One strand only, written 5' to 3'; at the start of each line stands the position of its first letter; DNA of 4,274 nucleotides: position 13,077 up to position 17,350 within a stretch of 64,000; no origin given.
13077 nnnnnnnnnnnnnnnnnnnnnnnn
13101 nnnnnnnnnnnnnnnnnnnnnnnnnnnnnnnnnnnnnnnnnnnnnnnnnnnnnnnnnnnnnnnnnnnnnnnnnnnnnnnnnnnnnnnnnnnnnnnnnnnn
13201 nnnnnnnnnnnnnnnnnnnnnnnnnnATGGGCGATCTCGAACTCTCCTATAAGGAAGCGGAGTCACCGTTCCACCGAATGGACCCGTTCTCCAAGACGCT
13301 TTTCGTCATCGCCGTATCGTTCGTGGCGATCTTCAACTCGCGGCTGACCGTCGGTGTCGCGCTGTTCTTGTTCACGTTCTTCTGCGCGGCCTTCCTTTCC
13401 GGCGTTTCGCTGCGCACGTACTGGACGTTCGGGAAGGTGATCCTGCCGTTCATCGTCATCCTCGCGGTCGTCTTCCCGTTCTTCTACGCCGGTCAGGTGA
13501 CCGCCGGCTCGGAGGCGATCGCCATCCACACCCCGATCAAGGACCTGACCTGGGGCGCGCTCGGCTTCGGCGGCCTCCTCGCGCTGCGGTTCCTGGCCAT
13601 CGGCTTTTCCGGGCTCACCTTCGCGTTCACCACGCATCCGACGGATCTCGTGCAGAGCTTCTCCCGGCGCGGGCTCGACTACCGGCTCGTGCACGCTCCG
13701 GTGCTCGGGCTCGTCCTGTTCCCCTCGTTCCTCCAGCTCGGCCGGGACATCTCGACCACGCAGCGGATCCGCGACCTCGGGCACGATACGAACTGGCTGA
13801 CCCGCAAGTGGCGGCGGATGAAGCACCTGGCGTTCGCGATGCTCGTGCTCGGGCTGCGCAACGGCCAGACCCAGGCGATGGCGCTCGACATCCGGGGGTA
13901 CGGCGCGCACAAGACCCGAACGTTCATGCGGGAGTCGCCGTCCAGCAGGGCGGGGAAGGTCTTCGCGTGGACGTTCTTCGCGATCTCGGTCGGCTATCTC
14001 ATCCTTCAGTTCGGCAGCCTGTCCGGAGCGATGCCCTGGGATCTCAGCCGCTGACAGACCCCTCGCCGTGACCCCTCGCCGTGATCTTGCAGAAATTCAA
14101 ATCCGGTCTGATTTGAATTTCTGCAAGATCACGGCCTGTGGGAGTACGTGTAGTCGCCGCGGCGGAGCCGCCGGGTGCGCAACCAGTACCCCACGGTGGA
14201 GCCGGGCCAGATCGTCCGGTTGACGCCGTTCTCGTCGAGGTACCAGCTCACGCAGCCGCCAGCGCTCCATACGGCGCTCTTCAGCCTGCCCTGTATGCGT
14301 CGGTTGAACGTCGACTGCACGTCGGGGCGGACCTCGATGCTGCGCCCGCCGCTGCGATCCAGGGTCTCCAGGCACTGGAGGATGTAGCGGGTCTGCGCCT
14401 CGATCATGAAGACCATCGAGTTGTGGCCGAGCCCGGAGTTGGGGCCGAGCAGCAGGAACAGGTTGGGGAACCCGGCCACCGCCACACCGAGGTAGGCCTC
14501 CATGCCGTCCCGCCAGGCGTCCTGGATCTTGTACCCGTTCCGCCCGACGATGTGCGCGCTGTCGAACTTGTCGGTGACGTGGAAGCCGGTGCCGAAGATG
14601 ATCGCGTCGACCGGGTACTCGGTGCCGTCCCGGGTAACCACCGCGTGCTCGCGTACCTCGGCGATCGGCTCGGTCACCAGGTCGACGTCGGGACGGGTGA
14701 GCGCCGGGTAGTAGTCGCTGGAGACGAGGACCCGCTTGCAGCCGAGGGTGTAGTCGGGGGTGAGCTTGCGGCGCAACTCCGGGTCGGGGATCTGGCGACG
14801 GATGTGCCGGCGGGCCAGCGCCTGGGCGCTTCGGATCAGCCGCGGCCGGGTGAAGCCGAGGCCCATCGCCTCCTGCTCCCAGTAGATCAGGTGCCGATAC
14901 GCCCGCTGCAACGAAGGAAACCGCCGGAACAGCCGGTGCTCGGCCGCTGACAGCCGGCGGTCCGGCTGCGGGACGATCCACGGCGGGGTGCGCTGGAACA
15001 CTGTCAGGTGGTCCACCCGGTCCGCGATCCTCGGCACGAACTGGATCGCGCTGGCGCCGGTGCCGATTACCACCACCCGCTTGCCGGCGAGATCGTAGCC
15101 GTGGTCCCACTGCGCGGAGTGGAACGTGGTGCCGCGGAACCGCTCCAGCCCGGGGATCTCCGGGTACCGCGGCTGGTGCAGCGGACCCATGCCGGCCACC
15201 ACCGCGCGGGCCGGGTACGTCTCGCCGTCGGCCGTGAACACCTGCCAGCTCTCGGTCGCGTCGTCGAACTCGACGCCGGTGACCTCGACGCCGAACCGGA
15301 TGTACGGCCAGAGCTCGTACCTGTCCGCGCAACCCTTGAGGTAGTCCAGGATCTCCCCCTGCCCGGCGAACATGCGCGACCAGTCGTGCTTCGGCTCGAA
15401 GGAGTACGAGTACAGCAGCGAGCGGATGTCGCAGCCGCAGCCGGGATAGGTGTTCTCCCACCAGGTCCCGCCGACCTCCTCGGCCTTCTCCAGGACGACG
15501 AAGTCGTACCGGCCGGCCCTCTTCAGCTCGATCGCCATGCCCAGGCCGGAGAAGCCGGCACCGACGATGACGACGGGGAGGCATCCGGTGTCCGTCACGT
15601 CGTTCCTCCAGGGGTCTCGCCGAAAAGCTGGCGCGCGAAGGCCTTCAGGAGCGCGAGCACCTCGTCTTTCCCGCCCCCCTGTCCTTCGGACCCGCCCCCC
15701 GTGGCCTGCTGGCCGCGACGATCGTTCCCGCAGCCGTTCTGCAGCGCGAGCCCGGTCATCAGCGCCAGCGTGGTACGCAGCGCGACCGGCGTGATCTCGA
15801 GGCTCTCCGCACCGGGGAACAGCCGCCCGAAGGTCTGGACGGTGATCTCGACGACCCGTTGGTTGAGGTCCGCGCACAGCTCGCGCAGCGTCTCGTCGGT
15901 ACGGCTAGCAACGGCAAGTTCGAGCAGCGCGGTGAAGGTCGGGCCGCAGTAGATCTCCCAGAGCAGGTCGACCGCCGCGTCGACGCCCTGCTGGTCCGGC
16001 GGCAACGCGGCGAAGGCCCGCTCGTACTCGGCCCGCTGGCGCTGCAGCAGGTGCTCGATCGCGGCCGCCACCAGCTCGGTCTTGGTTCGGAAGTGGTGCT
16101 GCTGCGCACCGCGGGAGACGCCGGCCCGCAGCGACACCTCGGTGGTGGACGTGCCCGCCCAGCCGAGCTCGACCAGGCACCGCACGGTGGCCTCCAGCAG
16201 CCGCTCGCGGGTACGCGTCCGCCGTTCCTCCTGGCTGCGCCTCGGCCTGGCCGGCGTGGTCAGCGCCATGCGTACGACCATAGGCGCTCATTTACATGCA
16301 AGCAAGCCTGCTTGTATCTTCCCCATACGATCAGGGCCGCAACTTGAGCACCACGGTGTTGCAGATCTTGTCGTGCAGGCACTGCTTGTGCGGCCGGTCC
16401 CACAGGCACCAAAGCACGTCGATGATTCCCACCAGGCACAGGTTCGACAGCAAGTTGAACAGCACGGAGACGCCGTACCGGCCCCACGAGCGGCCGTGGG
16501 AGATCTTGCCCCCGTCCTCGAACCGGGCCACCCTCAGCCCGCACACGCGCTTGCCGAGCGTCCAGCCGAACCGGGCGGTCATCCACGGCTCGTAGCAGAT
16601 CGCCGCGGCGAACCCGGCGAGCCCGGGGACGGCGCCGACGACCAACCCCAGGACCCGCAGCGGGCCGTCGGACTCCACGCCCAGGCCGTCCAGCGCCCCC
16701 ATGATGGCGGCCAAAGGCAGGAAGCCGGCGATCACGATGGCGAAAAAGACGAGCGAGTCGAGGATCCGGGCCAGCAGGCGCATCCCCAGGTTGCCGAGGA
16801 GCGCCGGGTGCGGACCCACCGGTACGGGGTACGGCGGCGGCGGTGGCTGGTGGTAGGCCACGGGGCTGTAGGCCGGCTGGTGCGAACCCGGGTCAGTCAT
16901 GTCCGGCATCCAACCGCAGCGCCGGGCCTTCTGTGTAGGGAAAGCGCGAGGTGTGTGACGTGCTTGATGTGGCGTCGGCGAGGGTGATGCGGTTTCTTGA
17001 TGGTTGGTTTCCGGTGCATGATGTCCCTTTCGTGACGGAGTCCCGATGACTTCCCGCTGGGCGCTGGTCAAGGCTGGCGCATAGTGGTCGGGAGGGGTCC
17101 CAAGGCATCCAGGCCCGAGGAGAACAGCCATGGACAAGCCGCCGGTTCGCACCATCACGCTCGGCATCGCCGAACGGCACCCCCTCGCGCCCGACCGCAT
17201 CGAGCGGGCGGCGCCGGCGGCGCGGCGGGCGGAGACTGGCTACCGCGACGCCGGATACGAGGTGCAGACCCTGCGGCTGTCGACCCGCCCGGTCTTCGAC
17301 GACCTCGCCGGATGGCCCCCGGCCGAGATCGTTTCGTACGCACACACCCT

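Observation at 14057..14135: AT-rich perfect palindromic element (copy 1) with an adjacent 13-nt tandem duplication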

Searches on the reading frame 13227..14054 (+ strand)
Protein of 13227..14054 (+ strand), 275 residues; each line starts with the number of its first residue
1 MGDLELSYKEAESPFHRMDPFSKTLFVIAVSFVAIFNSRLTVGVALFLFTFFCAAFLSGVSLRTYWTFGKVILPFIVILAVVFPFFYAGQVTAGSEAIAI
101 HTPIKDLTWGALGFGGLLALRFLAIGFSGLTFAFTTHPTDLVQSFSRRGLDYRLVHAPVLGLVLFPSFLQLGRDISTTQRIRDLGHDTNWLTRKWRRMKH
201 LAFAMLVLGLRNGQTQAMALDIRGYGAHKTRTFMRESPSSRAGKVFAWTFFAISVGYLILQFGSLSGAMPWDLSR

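Call 12: search_protein_families(library=pfam, proteins=[window:13227-14054:+])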
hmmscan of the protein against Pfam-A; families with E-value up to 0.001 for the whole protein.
window:13227-14054:+ (275 aa): 1 family
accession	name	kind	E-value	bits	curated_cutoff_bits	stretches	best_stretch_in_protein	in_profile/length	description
PF02361.21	CbiQ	-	2.5e-19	70.2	25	1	12-228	2-212/216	Cobalt transport protein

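Call 13: find_encoding_contigs(protein=window:13227-14054:+, flank=10000, max_places=10)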
Protein window:13227-14054:+ (275 aa): no gene with exactly this product is on record in the collection.

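Call 17: find_homologous_proteins(query=window:13227-14054:+, max_evalue=1e-30)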
Query window:13227-14054:+ (275 aa): 161 proteins with E <= 1e-30 among 6269 candidates; the best 120 are listed.
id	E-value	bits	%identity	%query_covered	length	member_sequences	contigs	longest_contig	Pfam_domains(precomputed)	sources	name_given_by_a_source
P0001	4.4e-178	609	100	100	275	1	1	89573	PF02361.22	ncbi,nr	ncbi:MAG: hypothetical protein GEV03_05245 [Streptosporangiales bacterium]|nr:hypothetical protein [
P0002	2.6e-158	544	88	100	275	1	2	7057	PF02361.22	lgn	-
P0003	8.6e-145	499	81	100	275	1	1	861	PF02361.22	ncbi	-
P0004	1.4e-144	499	81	100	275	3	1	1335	PF02361.22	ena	-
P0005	1.1e-143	496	81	99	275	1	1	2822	PF02361.22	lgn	-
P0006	1.1e-142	493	81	99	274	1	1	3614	PF02361.22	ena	-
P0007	2.6e-142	491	81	99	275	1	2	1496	PF02361.22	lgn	-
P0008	3.9e-142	491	81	99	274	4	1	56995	PF02361.22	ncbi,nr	ncbi:MAG: hypothetical protein GEV10_11595 [Streptosporangiales bacterium]|nr:hypothetical protein [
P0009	2.3e-141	488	79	100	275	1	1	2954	PF02361.22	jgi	jgi:energy-coupling factor transport system permease protein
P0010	4.8e-141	487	79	100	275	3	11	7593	PF02361.22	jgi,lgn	jgi:energy-coupling factor transport system permease protein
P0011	2.8e-139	481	78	99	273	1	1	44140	PF02361.22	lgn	-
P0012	1.1e-138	479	78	99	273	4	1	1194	PF02361.22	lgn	-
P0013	1.6e-138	479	77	99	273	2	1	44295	PF02361.22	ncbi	ncbi:MAG: energy-coupling factor transporter transmembrane component T family protein [Carbonactinos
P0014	3.2e-138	478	77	100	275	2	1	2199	PF02361.22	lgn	-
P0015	4.3e-138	478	78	100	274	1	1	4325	PF02361.22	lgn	-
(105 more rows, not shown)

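Call 18: find_encoding_contigs(protein=P0002, flank=10000, max_places=4)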
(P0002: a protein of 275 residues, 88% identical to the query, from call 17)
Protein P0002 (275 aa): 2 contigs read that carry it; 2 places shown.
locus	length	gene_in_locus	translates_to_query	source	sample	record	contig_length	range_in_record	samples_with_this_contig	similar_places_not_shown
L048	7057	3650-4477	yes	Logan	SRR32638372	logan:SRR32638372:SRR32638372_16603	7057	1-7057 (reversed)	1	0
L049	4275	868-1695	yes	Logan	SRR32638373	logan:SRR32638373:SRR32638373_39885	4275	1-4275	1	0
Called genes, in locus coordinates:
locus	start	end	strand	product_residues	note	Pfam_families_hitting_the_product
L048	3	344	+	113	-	?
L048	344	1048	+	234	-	PF00378:ECH_1, PF16113:ECH_2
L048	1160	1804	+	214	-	PF09819:ABC_cobalt (weak)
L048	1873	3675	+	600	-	PF00005:ABC_tran, PF02463:SMC_N (faint), PF13191:AAA_16 (faint), PF13304:AAA_21 (faint), PF13401:AAA_22 (faint), PF13476:AAA_23 (faint), PF13481:AAA_25 (faint), PF00005:ABC_tran, +2 more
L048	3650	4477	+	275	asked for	PF02361:CbiQ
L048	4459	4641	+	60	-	-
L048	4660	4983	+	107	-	PF00578:AhpC-TSA, PF08534:Redoxin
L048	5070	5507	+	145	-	PF07883:Cupin_2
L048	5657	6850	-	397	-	PF01494:FAD_binding_3, PF07992:Pyr_redox_2 (faint), PF01593:Amino_oxidase (faint), PF22607:FAD_binding-like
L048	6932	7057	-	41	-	?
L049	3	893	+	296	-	?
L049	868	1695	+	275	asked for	PF02361:CbiQ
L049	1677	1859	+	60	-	-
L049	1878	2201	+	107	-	PF00578:AhpC-TSA, PF08534:Redoxin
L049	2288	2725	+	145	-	PF07883:Cupin_2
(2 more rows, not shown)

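Call 19: find_encoding_contigs(protein=P0008, flank=10000, max_places=4)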
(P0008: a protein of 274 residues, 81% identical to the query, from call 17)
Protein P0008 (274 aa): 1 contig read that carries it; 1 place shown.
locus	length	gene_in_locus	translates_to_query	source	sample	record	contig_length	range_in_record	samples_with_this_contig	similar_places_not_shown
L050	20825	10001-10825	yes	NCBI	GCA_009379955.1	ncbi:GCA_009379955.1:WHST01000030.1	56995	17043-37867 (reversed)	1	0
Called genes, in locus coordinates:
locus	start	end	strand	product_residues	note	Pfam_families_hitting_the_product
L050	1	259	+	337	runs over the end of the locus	PF03401:TctC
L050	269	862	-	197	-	PF02669:KdpC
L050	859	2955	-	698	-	PF00122:E1-E2_ATPase, PF00702:Hydrolase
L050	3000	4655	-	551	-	PF03814:KdpA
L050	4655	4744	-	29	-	PF09604:Potass_KdpF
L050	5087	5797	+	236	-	-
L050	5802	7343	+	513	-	PF00171:Aldedh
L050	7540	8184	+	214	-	PF09819:ABC_cobalt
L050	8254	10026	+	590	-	PF00005:ABC_tran, PF02463:SMC_N (weak), PF13191:AAA_16 (faint), PF13401:AAA_22 (faint), PF13476:AAA_23 (faint), PF13481:AAA_25 (faint), PF00005:ABC_tran, PF02463:SMC_N (weak), +3 more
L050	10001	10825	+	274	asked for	PF02361:CbiQ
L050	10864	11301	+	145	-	PF00190:Cupin_1 (weak), PF07883:Cupin_2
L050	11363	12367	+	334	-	PF04909:Amidohydro_2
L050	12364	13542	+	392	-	PF01494:FAD_binding_3, PF01593:Amino_oxidase (faint), PF22607:FAD_binding-like, PF01494:FAD_binding_3 (weak)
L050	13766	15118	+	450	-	PF00324:AA_permease, PF13520:AA_permease_2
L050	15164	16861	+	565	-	PF01642:MM_CoA_mutase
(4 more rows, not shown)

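Call 75: find_encoding_contigs(protein=P0011, flank=10000, max_places=2)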
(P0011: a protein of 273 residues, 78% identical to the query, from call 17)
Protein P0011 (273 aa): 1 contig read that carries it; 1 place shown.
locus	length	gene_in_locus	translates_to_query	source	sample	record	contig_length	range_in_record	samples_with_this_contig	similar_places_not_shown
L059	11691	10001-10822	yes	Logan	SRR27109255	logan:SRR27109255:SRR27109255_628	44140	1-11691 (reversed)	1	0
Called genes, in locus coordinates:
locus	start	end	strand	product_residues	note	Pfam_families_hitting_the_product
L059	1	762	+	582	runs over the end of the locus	PF02129:Peptidase_S15, PF08530:PepX_C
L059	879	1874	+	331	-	PF01408:GFO_IDH_MocA, PF02894:GFO_IDH_MocA_C, PF22725:GFO_IDH_MocA_C3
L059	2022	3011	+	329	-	PF02826:2-Hacid_dh_C (weak), PF03446:NAD_binding_2, PF14833:NAD_binding_11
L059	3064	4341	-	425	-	PF01979:Amidohydro_1, PF07969:Amidohydro_3 (faint), PF12890:DHOase (faint)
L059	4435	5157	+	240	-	PF00392:GntR, PF07729:FCD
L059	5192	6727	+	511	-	PF00171:Aldedh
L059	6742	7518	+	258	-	PF00378:ECH_1, PF16113:ECH_2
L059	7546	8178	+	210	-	-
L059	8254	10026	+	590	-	PF00005:ABC_tran, PF02463:SMC_N (weak), PF13191:AAA_16 (faint), PF13401:AAA_22 (faint), PF13481:AAA_25 (faint), PF13555:AAA_29 (faint), PF13304:AAA_21 (faint), PF00005:ABC_tran, +1 more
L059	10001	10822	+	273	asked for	PF02361:CbiQ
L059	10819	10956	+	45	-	PF00578:AhpC-TSA (weak)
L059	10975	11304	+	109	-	PF00578:AhpC-TSA, PF08534:Redoxin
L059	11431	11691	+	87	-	?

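Call 76: find_encoding_contigs(protein=P0013, flank=10000, max_places=2)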
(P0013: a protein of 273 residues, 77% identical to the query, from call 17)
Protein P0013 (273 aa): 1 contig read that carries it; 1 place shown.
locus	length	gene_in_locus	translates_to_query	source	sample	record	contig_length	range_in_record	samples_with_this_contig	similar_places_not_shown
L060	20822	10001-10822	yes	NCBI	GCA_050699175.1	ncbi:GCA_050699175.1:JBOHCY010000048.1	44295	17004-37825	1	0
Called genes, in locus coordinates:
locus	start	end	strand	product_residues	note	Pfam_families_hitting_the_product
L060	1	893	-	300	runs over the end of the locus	PF02826:2-Hacid_dh_C, PF03446:NAD_binding_2, PF03807:F420_oxidored, PF14833:NAD_binding_11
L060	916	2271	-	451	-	PF01979:Amidohydro_1, PF12890:DHOase (weak), PF07969:Amidohydro_3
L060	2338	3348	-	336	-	PF08240:ADH_N, PF16912:Glu_dehyd_C, PF00107:ADH_zinc_N, PF13602:ADH_zinc_N_2 (weak)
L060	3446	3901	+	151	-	PF00583:Acetyltransf_1, PF13673:Acetyltransf_10 (weak), PF13508:Acetyltransf_7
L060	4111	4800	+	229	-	PF13489:Methyltransf_23, PF08241:Methyltransf_11, PF08242:Methyltransf_12, PF13649:Methyltransf_25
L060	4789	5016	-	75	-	-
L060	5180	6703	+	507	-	PF00171:Aldedh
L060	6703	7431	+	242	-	PF00378:ECH_1, PF16113:ECH_2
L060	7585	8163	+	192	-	-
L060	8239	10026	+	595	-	PF00005:ABC_tran, PF02463:SMC_N, PF13191:AAA_16 (faint), PF13304:AAA_21 (faint), PF13401:AAA_22 (faint), PF13481:AAA_25 (faint), PF13555:AAA_29 (faint), PF00005:ABC_tran, +2 more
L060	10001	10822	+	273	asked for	PF02361:CbiQ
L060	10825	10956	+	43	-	-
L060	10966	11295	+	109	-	PF00578:AhpC-TSA, PF08534:Redoxin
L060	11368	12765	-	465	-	PF01566:Nramp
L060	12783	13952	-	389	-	PF13378:MR_MLE_C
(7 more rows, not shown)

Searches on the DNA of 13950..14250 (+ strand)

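Call 15: search_dna_similar(query=window:14070-14140:+, collection=plasmids, mode=distant, max_evalue=1, max_rows=40)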
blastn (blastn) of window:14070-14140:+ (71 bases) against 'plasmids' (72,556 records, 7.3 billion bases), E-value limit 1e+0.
Records with a match: 3; places in all: 3; records where one place covers at least 80% of the query: 0.
Best place of each record, by identity: 80-90% 3.
By first word of the organism name: Rhizobium 3.
By predicted mobility (MOB-suite, as given by PLSDB): conjugative 3.
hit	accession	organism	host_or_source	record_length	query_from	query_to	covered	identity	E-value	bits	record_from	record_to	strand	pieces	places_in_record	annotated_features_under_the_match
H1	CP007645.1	Rhizobium etli bv. phaseoli str. IE4803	Phaseolus vulgaris,whole organism,nodule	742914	8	39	45%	87.9%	5e-1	39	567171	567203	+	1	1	bhbA: methylmalonyl-CoA mutase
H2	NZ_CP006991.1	Rhizobium etli bv. mimosae str. IE4771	Phaseolus vulgaris,whole organism,nodule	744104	8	39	45%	87.9%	5e-1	39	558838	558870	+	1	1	scpA: methylmalonyl-CoA mutase | hypothetical protein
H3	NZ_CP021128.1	Rhizobium sp. Kim5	Phaseolus vulgaris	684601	8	39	45%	87.9%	5e-1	39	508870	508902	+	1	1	scpA: methylmalonyl-CoA mutase | hypothetical protein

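Call 16: search_dna_similar(query=window:14070-14140:+, collection=phages, mode=distant, max_evalue=1, max_rows=40)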
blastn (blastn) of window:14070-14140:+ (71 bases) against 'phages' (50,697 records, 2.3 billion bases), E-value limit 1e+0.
No match.

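Call 42: search_rna_families(source=window, start=13950, end=14250, threshold=evalue, max_evalue=10)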
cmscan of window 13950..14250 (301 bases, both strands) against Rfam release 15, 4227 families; matches with E-value up to 10: 12.
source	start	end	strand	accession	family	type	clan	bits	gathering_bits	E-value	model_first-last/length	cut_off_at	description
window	14077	14136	+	RF01009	mir-M7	Gene; miRNA;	-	33.8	91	7.3e-06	1-67/67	no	mir-M7 microRNA precursor family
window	14077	14136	-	RF01009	mir-M7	Gene; miRNA;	-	32.8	91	1.3e-05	1-67/67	no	mir-M7 microRNA precursor family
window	14077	14137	+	RF03501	mir-3140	Gene; miRNA;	-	32.2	93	0.00012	1-90/90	no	mir-3140 microRNA precursor family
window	14077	14137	-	RF03270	MIR3712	Gene; miRNA;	-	28.2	94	0.00074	1-65/65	no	MIR3712 microRNA precursor family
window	14069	14146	-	RF03609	mir-5470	Gene; miRNA;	-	22.3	98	0.026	1-81/81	no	mir-5470 microRNA precursor family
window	14078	14135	+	RF02548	Oskar_OES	Cis-reg;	-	18.4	46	1.2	1-67/67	no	Oocyte entry signal (OES) from oskar mRNA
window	14071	14145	+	RF03675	mir-1001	Gene; miRNA;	-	16.7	100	1.4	1-90/90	no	mir-1001 microRNA precursor family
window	14078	14135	+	RF04104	MIR918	Gene; miRNA;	-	14.3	268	2.8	81-185/265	no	MIR918 microRNA precursor family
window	14078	14135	-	RF04104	MIR918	Gene; miRNA;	-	14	268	3.2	81-185/265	no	MIR918 microRNA precursor family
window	14082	14131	+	RF00813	mir-11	Gene; miRNA;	CL00083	13.1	45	5.6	1-78/78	no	mir-11 microRNA precursor family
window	14160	14211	-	RF02136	HTT-AS1_3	Gene; lncRNA;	-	11.3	70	8.3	1-60/60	no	HTT antisense RNA 1 conserved region 3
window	14162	14241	-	RF01763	Guanidine-III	Cis-reg; riboswitch;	-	11.2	36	5.7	1-67/67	no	Guanidine-III riboswitch aptamer (yKKC-III)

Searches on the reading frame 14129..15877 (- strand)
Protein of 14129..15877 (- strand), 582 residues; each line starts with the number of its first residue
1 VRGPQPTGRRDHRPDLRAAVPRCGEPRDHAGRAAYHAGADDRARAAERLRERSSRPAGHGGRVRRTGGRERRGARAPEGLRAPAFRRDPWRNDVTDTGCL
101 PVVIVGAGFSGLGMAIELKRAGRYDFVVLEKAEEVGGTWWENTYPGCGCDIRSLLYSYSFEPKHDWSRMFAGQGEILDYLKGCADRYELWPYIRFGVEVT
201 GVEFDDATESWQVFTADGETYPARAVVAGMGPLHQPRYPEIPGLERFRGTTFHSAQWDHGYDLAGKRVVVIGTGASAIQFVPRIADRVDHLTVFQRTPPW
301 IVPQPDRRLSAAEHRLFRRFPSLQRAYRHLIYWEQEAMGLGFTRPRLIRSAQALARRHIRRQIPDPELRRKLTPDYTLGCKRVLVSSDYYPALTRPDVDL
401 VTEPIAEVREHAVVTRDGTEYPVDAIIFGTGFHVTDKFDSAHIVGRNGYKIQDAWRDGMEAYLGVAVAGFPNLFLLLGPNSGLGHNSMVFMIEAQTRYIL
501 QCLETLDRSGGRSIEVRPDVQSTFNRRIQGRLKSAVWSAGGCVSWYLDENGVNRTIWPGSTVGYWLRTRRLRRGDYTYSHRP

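Call 12: search_protein_families(library=pfam, proteins=[window:14129-15877:-])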
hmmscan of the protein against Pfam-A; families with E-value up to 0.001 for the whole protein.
window:14129-15877:- (582 aa): 9 families
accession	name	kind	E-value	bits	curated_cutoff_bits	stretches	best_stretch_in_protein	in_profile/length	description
PF13738.12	Pyr_redox_3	-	1.4e-21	77.5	30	1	103-307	1-208/305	Pyridine nucleotide-disulphide oxidoreductase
PF00743.25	FMO-like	-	4.4e-19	68.8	22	1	102-304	4-222/532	Flavin-binding monooxygenase-like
PF07992.20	Pyr_redox_2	-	5.1e-14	52.8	26.1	1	102-317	3-193/291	Pyridine nucleotide-disulphide oxidoreductase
PF13434.12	Lys_Orn_oxgnase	-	1.8e-10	40.9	21.3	1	174-291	95-214/339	L-lysine 6-monooxygenase/L-ornithine 5-monooxygenase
PF01266.30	DAO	-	2e-10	41.2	27.9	1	102-143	2-43/353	FAD dependent oxidoreductase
PF13450.12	NAD_binding_8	-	2.9e-10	40.7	21.9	1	104-170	1-65/68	NAD(P)-binding Rossmann-like domain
PF00070.33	Pyr_redox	-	8.5e-06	26.6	22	0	102-134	2-33/82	Pyridine nucleotide-disulphide oxidoreductase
PF13454.12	NAD_binding_9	-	1.5e-05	25.4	21.8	0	103-142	1-43/155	FAD-NAD(P)-binding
PF00890.30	FAD_binding_2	-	0.00024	20.9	20.4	1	102-138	2-37/414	FAD binding domain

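Call 52: find_homologous_proteins(query=window:14129-15584:-, max_evalue=1e-80)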
Query window:14129-15584:-: 8000 candidates shared short words with the query, none scored E <= 1e-80.

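Call 58: search_protein_representatives(protein=window:14129-15877:-)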
Query: 582 residues. Proteins with E-value up to 0.001 (for the whole library): 28064; up to 1e-10: 14271; up to 1e-30: 3844. The best 150 are listed.
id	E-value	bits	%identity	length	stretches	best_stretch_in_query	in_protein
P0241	4.6e-193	659.4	56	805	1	68-577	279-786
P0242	3.1e-178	610.4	55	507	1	103-579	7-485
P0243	2.6e-167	574.3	53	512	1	102-576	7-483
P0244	8.4e-164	562.8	51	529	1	99-577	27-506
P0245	5.5e-162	556.8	53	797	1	100-569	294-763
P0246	3.2e-159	547.6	49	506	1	100-577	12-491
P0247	2.7e-157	541.2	52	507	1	97-577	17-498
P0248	6.2e-156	536.7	51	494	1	100-570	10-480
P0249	3.9e-153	527.5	49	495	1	101-579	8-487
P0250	8.4e-153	526.4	48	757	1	102-579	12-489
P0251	3.2e-152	524.5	50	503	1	100-576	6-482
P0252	3.9e-152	524.2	48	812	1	100-577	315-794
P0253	5.3e-152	523.8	50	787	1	102-576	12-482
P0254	5.9e-152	523.6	48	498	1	98-576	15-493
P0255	9.6e-150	516.3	48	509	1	101-575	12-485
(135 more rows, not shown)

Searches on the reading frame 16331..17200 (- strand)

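Call 85: search_protein_families(library=pfam, proteins=[window:16331-17200:-])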
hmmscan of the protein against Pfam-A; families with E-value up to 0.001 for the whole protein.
window:16331-17200:- (289 aa): 1 family
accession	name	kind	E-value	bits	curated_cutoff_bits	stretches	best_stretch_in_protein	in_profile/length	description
PF06271.18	RDD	-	1.2e-19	71.4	24.1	1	137-281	3-137/137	RDD family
